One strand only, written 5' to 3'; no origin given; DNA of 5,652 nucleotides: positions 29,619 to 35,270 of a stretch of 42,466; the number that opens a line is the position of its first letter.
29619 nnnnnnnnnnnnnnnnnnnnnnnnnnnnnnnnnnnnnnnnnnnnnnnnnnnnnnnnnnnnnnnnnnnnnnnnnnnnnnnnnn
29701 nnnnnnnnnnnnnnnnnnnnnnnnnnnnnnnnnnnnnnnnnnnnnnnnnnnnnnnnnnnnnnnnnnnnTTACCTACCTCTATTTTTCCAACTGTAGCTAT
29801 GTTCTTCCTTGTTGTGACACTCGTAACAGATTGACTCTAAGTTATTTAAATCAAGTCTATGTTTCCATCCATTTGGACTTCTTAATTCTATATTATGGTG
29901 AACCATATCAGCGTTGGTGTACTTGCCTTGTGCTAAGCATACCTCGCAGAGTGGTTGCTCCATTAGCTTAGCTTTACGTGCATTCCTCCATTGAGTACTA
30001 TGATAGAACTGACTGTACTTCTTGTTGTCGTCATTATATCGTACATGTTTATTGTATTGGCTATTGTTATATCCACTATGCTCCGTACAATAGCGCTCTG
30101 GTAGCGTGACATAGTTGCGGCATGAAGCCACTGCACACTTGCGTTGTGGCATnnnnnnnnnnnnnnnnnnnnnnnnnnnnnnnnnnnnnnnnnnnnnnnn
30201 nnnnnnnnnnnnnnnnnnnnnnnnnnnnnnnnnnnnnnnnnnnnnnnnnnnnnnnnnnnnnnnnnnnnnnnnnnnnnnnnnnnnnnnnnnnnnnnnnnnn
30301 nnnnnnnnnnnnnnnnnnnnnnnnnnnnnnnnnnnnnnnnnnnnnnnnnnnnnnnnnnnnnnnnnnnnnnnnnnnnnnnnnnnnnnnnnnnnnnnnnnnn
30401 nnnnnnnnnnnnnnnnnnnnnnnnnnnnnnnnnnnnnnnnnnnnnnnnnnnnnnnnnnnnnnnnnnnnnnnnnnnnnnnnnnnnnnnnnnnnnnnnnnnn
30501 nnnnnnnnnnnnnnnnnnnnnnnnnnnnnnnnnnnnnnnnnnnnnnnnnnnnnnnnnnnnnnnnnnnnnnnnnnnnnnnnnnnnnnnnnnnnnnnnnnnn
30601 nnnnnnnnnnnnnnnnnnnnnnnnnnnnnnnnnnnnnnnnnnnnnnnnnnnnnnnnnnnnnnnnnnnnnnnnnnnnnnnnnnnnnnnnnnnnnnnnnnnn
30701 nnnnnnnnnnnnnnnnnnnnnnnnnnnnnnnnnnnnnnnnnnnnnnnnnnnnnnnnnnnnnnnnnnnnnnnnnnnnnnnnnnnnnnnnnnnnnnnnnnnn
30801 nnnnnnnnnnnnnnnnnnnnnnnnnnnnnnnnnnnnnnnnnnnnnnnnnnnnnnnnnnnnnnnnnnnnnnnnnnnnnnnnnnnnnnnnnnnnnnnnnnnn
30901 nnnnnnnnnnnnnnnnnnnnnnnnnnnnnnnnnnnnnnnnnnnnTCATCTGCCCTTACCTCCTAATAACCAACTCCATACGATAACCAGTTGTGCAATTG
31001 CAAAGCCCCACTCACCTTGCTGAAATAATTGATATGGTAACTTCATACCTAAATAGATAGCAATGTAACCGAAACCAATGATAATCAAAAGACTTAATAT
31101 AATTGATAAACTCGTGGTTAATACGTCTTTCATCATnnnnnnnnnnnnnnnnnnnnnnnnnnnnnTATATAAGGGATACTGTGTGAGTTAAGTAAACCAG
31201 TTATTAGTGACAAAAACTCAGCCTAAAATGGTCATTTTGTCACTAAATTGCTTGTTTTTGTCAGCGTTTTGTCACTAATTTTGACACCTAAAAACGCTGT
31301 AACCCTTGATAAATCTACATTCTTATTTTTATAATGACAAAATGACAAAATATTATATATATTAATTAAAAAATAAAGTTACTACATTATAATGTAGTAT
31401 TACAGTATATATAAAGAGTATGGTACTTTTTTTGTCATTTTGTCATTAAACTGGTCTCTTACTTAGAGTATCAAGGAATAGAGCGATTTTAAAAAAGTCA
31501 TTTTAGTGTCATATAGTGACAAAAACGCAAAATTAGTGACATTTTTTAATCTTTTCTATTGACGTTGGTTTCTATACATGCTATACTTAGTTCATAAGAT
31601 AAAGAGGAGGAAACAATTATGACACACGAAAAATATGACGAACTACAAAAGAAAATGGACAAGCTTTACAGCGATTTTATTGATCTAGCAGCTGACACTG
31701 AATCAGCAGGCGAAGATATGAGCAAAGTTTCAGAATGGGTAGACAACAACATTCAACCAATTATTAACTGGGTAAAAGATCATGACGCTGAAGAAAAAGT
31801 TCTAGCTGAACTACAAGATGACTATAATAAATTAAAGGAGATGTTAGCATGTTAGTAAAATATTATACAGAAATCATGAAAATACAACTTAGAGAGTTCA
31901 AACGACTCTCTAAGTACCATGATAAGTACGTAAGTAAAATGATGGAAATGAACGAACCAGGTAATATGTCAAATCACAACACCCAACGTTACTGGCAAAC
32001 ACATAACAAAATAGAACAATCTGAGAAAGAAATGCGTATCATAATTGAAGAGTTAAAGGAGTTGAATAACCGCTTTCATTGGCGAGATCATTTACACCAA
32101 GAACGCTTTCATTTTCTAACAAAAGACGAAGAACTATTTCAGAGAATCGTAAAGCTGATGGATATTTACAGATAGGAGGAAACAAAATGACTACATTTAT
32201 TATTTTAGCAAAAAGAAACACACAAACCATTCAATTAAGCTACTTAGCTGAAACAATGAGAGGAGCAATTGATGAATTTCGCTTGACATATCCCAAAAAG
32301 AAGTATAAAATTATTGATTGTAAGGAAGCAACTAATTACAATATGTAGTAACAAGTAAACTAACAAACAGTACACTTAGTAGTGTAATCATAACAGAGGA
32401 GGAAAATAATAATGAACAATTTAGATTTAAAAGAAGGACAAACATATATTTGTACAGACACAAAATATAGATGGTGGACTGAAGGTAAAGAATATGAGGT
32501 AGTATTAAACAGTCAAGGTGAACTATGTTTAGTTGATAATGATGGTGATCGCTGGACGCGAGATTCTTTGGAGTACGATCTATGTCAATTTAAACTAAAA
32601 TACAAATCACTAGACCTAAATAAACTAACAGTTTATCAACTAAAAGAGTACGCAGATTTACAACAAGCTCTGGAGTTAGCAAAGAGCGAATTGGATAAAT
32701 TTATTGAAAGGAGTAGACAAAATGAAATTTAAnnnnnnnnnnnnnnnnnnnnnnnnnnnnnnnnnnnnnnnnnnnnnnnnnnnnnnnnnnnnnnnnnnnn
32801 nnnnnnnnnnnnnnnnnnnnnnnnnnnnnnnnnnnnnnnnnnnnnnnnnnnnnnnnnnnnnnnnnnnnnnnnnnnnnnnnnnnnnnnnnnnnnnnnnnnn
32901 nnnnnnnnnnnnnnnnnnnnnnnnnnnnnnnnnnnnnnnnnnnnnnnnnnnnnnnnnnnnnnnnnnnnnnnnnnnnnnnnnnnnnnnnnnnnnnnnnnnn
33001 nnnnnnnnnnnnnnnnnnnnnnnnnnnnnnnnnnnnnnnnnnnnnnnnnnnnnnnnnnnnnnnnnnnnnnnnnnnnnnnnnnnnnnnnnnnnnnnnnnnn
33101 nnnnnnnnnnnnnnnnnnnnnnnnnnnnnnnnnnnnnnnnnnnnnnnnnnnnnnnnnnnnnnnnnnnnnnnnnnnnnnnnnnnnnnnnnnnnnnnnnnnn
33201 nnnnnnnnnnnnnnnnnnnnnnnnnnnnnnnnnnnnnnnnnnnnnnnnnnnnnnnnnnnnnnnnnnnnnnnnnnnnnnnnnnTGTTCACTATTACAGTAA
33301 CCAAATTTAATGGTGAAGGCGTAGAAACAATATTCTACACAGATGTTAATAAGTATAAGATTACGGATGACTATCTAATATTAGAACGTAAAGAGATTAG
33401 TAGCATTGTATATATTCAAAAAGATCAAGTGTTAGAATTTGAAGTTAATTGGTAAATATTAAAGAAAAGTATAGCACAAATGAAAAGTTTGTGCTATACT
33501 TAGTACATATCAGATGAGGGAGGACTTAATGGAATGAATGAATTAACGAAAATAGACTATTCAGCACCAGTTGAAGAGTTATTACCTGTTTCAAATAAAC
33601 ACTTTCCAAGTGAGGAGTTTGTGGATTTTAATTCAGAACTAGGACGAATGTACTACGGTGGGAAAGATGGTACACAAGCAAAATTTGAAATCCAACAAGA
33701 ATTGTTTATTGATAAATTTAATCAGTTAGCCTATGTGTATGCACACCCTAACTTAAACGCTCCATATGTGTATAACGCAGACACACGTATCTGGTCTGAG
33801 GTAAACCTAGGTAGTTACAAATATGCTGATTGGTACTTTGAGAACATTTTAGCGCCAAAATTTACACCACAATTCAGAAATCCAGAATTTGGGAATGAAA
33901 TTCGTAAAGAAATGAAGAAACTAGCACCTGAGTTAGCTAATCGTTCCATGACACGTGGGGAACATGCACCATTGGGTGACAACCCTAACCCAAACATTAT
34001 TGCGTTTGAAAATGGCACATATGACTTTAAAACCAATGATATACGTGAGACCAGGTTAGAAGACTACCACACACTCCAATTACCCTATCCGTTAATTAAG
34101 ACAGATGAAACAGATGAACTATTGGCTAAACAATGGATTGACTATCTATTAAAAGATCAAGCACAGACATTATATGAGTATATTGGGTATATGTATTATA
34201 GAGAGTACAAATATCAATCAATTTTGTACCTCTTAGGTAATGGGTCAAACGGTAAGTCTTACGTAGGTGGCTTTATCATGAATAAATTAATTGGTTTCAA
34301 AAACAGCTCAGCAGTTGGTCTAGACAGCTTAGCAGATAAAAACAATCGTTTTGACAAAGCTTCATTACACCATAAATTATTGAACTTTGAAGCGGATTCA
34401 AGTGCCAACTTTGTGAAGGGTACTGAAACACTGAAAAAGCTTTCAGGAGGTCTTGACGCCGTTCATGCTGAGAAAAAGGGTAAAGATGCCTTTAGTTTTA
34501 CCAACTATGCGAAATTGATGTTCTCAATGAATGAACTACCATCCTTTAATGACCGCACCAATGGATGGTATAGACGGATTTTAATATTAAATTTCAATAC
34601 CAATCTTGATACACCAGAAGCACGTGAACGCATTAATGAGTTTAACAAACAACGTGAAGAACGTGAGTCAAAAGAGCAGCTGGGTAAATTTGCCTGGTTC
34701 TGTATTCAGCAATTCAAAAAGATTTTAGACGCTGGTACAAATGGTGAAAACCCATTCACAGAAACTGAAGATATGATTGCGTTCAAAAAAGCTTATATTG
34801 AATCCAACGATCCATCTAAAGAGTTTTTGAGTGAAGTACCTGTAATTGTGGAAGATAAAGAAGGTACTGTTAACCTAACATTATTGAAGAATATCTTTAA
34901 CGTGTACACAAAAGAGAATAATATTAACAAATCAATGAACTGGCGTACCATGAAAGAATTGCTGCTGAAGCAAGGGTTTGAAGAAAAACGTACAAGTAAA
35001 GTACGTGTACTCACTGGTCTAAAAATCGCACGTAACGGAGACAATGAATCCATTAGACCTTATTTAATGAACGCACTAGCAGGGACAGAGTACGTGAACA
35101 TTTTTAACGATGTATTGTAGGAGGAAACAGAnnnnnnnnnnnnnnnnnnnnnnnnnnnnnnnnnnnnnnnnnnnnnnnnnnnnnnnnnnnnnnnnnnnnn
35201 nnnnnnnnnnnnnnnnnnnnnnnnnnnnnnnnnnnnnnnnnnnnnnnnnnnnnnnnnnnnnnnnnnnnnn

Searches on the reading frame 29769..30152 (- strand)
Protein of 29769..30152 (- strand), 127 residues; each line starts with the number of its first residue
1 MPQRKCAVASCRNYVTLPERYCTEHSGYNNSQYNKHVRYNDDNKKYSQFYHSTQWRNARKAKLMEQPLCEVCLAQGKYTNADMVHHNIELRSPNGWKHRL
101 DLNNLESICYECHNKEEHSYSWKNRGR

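Call 15: search_protein_families(library=phrogs, proteins=[window:29769-30152:-], max_evalue=0.001)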
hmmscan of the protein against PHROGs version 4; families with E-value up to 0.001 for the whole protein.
window:29769-30152:- (127 aa): 11 families
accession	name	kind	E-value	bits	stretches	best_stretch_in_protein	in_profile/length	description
phrog_144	-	DNA, RNA and nucleotide metabolism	8.1e-34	117.8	1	1-125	20-141/175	HNH endonuclease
phrog_119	-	DNA, RNA and nucleotide metabolism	1.7e-16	61.1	1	29-120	165-258/443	HNH endonuclease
phrog_589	-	DNA, RNA and nucleotide metabolism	2e-16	61.2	1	15-118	45-140/179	HNH endonuclease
phrog_2323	-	DNA, RNA and nucleotide metabolism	2.8e-13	50.8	1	37-121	6-88/113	HNH endonuclease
phrog_4581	-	head and packaging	2.9e-13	51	1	29-119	29-111/395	terminase small subunit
phrog_5956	-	DNA, RNA and nucleotide metabolism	1.4e-11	45.2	1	44-119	36-110/138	HNH endonuclease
phrog_25061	-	DNA, RNA and nucleotide metabolism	2.1e-05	26.1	1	30-115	105-184/219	HNH endonuclease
phrog_8446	-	DNA, RNA and nucleotide metabolism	0.00012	22.8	1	38-120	115-199/211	HNH endonuclease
phrog_6050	-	DNA, RNA and nucleotide metabolism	0.00014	21.8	1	33-119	278-360/402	HNH endonuclease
phrog_4321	-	DNA, RNA and nucleotide metabolism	0.00045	21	1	38-114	31-110/135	HNH endonuclease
phrog_740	-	DNA, RNA and nucleotide metabolism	0.00048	20.2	1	65-120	37-88/332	HNH endonuclease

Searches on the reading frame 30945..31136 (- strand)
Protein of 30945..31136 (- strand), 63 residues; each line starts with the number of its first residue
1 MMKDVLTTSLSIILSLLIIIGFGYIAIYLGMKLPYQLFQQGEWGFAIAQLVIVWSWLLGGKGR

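Call 62: search_protein_families(library=phrogs, proteins=[window:30945-31136:-], max_evalue=0.00001)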
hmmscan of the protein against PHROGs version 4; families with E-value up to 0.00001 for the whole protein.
window:30945-31136:- (63 aa): 1 family
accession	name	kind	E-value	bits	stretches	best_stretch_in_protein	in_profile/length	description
phrog_31810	-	unknown function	4.2e-31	108.5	1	4-61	7-64/67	-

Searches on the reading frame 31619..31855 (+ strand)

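Call 15: search_protein_families(library=phrogs, proteins=[window:31619-31855:+], max_evalue=0.001)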
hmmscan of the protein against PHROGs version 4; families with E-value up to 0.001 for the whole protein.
window:31619-31855:+ (78 aa): 1 family
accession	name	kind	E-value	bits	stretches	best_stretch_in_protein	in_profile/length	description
phrog_36002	-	unknown function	1.3e-46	158.3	1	1-78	1-78/78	-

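Call 28: search_protein_families(library=pfam, proteins=[window:31619-31855:+], max_evalue=0.1)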
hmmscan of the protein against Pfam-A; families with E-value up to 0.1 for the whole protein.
window:31619-31855:+ (78 aa): 6 families
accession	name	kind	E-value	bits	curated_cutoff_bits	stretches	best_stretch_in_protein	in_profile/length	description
PF07303.18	Occludin_ELL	-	0.00065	20.9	31.2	1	2-75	20-95/101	Occludin homology domain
PF06248.19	Zw10_N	-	0.0034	18.4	26.3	1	7-60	10-70/93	Centromere/kinetochore Zw10 N-terminal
PF17388.7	GP24_25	-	0.022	15.6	27.4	1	8-75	46-111/124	Mycobacteriophage tail assembly protein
PF04728.18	LPP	-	0.062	14.1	29.1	0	8-45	11-48/53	Lipoprotein leucine-zipper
PF14130.12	Cap4_nuclease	-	0.08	13.6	26.2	0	24-74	129-179/200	Cap4, dsDNA endonuclease domain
PF12347.13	HJURP_C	-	0.087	13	22.7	0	3-17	20-34/60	Holliday junction regulator protein family C-terminal repeat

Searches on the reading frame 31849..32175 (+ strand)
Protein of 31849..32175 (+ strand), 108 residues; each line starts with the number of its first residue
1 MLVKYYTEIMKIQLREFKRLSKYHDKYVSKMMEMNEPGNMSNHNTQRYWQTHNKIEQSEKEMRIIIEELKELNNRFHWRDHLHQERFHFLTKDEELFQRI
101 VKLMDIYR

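Call 61: search_protein_families(library=phrogs, proteins=[window:31849-32175:+], max_evalue=0.00001)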
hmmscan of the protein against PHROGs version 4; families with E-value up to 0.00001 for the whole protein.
window:31849-32175:+ (108 aa): 2 families
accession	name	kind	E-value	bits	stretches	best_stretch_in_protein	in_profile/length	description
phrog_1083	-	unknown function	6.5e-31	107.9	1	2-104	7-107/109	-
phrog_20711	-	unknown function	1.7e-07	32.3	1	35-96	15-74/82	-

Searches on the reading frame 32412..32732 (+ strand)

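Call 61: search_protein_families(library=phrogs, proteins=[window:32412-32732:+], max_evalue=0.00001)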
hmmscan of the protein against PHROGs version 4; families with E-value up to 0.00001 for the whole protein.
window:32412-32732:+ (106 aa): 2 families
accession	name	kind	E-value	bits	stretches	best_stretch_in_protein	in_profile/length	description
phrog_3523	-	unknown function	5.5e-12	46.7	1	2-53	136-187/315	-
phrog_3249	-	unknown function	3.4e-06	27.7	1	12-49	4-41/65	-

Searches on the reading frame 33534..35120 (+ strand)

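Call 61: search_protein_families(library=phrogs, proteins=[window:33534-35120:+], max_evalue=0.00001)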
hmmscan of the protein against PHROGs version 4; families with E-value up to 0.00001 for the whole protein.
window:33534-35120:+ (528 aa): 9 families
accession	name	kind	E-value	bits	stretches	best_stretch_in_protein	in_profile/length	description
phrog_864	-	DNA, RNA and nucleotide metabolism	6.4e-111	373.5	1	53-527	209-654/1064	DNA primase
phrog_1156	-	DNA, RNA and nucleotide metabolism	4.6e-36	125.7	1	150-500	478-827/855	DNA primase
phrog_6088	-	DNA, RNA and nucleotide metabolism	3.4e-32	112.8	1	149-500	426-765/772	DNA primase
phrog_7601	-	unknown function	3.2e-31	109.8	1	212-505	4-278/289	-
phrog_1829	-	DNA, RNA and nucleotide metabolism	1.1e-29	104.2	1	86-503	357-760/772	DNA primase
phrog_2478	-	DNA, RNA and nucleotide metabolism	3.7e-20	72.6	1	152-505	505-847/854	DNA polymerase/primase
phrog_1883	-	DNA, RNA and nucleotide metabolism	1.2e-15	58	1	137-504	400-753/756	DNA helicase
phrog_16213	-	DNA, RNA and nucleotide metabolism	1.5e-14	54.3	1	220-357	388-521/732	DNA primase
phrog_16950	-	DNA, RNA and nucleotide metabolism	1.1e-12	47.7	1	151-460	477-787/843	DNA primase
